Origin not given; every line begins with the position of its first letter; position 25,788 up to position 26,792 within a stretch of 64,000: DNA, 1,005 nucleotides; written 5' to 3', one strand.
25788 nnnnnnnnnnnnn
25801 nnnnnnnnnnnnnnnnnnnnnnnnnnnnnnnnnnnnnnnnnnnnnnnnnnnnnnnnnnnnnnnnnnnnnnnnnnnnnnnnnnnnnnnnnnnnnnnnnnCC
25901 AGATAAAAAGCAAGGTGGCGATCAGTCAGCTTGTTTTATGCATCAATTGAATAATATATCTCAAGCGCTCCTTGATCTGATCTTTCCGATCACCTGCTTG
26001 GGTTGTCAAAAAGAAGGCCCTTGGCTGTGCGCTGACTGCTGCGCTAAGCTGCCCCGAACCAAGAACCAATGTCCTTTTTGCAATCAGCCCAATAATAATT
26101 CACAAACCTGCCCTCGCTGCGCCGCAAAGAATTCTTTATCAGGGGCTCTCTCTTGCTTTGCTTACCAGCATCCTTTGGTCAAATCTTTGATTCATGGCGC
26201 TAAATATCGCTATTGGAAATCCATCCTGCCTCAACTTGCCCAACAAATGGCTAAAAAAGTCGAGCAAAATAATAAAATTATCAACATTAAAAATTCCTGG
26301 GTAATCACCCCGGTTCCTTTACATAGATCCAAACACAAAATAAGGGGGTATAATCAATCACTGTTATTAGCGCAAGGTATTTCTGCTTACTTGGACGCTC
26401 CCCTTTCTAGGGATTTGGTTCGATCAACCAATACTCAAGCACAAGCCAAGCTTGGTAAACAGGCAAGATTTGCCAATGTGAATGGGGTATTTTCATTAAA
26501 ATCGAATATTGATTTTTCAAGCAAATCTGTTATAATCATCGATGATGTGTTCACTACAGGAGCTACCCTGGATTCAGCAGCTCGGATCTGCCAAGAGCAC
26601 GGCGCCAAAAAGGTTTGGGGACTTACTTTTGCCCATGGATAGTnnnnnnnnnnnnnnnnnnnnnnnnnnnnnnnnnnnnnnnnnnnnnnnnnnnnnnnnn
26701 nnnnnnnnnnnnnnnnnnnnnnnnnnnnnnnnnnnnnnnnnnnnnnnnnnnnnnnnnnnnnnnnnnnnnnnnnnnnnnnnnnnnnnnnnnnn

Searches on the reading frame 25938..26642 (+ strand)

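Call 10: search_protein_families(library=pfam, proteins=[window:25938-26642:+], max_evalue=0.01)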
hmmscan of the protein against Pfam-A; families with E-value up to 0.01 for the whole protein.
window:25938-26642:+ (234 aa): 3 families
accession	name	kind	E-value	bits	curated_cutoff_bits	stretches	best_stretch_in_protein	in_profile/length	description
PF00156.33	Pribosyltran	-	4.8e-08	32.9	26.3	1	141-226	40-118/158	Phosphoribosyl transferase domain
PF18912.6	DZR_2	-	5.8e-07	29.7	27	1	11-62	1-56/56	Double zinc ribbon domain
PF23025.1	YbjQ_2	-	0.0076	17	29.1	0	167-200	59-91/103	C2 domain-containing protein 5, YbjQ-like domain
